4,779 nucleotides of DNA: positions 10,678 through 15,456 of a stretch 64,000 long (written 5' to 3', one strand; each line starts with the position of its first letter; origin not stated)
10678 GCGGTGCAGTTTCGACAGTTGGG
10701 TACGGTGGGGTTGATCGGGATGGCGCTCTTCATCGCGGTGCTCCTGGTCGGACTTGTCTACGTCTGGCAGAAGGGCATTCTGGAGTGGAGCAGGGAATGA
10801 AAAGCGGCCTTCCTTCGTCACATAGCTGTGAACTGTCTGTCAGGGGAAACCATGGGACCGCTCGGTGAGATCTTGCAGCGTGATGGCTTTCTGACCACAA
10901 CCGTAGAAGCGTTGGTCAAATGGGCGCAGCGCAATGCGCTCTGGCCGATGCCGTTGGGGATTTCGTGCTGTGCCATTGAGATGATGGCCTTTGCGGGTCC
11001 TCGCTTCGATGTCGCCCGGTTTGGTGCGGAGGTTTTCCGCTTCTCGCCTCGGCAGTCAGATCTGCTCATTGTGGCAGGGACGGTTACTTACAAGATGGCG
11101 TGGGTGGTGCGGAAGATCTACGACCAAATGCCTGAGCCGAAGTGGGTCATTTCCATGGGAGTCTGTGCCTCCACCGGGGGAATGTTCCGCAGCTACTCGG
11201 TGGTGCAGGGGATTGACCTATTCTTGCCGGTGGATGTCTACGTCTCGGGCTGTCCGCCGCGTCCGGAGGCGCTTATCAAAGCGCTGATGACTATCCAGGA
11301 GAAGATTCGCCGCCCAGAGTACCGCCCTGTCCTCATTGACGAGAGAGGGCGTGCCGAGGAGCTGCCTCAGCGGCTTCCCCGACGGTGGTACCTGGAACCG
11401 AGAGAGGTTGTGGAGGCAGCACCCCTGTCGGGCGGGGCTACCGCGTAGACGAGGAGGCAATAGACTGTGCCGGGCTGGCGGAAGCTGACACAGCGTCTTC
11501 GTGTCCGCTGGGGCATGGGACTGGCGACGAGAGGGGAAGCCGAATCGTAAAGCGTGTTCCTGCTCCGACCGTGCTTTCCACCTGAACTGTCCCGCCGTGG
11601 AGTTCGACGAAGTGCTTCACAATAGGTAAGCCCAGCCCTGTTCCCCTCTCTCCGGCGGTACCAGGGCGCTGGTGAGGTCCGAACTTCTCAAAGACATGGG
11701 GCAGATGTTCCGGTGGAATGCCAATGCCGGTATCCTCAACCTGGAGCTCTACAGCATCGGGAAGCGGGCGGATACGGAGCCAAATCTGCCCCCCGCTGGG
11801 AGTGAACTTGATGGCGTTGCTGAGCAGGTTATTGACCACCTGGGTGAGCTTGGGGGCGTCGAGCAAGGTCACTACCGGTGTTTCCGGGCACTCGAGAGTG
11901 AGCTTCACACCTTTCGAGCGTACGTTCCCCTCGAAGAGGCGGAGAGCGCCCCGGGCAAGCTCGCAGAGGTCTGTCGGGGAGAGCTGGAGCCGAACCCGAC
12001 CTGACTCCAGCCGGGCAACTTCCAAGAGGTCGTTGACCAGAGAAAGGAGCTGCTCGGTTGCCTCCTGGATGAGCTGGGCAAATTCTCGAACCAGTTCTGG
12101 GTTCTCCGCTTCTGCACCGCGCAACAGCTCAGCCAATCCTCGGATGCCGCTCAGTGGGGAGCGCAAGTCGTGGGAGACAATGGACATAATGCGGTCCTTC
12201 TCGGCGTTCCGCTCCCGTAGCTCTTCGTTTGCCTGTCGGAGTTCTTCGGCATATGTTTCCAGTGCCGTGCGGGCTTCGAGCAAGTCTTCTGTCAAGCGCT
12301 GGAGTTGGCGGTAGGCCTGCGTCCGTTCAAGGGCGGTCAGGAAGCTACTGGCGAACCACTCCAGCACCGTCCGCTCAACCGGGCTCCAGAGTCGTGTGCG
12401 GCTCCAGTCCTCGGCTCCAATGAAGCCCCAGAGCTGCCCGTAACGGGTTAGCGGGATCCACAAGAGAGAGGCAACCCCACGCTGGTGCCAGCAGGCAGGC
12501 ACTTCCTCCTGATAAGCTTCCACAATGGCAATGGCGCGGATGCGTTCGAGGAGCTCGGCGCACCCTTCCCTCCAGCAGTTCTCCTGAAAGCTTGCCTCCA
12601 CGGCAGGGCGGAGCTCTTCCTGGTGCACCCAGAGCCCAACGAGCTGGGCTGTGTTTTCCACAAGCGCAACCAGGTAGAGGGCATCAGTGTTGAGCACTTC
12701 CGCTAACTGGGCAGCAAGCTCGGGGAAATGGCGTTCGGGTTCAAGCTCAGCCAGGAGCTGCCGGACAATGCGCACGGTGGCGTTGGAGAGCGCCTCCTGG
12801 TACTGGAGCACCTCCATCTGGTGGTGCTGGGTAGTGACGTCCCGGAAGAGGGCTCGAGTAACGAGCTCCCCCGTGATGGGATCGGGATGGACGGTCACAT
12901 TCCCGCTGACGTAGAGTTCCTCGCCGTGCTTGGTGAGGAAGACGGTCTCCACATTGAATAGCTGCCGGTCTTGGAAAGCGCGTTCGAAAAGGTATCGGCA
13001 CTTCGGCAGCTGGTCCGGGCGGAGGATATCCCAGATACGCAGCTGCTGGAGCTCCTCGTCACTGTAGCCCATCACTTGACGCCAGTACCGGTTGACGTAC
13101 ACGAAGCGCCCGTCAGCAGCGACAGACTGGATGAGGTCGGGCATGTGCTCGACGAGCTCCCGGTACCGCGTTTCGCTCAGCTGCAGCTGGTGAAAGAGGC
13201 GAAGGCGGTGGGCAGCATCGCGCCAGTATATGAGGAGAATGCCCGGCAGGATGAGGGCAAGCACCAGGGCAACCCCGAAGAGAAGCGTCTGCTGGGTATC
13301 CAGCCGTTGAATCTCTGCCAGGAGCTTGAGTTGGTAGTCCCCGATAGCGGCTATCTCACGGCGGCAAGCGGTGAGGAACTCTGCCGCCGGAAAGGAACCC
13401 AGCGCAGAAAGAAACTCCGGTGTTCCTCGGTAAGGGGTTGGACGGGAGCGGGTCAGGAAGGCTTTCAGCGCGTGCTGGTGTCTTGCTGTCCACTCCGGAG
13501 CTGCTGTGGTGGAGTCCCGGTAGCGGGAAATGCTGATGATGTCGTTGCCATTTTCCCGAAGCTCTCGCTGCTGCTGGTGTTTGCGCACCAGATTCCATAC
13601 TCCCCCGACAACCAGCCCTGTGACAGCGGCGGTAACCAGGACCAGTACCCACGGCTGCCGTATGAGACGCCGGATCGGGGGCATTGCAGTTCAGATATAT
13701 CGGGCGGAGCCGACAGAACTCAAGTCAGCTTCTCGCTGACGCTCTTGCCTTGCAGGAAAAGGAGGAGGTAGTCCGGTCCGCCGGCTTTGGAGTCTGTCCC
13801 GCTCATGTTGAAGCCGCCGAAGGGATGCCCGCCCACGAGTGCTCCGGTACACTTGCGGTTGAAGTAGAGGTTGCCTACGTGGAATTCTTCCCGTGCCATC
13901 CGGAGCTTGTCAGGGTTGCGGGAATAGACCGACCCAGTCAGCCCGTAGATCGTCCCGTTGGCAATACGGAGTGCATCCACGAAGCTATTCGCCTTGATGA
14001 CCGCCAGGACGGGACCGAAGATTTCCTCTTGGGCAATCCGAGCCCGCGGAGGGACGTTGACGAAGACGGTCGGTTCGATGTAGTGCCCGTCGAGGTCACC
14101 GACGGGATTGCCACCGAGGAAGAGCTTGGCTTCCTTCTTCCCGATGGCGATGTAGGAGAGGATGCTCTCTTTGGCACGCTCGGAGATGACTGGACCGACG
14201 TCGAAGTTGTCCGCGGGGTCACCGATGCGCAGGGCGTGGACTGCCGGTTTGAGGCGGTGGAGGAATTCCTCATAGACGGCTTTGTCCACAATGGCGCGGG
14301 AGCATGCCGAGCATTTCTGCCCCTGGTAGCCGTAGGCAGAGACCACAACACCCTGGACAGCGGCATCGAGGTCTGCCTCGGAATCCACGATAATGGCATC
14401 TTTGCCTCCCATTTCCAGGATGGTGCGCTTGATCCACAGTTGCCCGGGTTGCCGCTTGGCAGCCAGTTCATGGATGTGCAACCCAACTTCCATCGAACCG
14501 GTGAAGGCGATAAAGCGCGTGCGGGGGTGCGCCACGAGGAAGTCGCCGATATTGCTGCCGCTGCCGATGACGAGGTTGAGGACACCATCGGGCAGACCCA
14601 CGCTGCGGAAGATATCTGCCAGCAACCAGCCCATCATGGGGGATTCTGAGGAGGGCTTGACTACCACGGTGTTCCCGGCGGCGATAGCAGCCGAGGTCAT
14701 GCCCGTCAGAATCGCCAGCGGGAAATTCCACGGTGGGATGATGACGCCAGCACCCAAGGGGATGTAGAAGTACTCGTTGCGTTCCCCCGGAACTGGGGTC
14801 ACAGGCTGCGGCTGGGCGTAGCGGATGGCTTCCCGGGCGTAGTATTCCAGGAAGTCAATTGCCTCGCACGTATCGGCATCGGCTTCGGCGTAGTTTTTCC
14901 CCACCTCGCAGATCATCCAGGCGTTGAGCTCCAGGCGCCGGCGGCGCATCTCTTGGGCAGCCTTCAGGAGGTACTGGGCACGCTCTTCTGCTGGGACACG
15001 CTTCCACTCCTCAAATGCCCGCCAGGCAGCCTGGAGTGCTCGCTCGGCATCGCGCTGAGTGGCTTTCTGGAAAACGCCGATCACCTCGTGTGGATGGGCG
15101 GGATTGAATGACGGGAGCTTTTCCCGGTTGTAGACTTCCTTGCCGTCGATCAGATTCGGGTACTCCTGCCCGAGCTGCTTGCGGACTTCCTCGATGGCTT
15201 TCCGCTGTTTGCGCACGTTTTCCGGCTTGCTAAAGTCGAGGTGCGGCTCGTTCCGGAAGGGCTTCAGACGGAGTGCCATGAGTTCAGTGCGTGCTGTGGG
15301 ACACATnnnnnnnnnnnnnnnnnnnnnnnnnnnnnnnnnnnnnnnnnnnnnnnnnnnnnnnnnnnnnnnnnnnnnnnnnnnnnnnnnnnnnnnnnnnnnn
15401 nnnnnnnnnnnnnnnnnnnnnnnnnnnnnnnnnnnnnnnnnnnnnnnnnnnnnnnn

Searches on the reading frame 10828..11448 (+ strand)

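Call 42: search_protein_families(library=pfam, proteins=[window:10828-11448:+], max_evalue=0.00001)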
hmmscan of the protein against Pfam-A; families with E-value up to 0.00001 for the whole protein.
window:10828-11448:+ (206 aa): 1 family
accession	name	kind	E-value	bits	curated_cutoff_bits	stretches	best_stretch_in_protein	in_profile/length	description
PF01058.29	Oxidored_q6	-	2.5e-27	95.6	27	1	47-155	3-127/128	NADH ubiquinone oxidoreductase, 20 Kd subunit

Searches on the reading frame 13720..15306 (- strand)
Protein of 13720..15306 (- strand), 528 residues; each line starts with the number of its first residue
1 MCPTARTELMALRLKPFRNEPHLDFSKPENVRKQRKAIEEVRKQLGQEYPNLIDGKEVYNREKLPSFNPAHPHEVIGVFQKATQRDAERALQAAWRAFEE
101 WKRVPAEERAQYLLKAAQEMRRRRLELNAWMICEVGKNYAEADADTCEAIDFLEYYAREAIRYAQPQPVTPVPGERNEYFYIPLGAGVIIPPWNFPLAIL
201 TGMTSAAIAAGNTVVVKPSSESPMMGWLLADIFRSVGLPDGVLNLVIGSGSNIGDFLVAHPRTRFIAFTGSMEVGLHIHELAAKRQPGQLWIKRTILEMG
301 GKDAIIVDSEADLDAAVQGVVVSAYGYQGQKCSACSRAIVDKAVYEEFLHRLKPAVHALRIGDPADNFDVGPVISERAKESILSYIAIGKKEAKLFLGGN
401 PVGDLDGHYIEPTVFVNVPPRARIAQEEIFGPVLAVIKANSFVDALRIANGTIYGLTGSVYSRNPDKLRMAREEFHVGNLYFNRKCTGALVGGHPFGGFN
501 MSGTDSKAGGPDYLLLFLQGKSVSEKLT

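Call 43: search_protein_families(library=pfam, proteins=[window:13720-15306:-], max_evalue=0.00001)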
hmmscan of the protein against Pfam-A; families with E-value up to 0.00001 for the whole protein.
window:13720-15306:- (528 aa): 1 family
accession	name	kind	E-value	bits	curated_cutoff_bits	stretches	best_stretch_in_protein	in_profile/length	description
PF00171.27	Aldedh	-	7e-148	493.4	23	1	62-523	7-461/461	Aldehyde dehydrogenase family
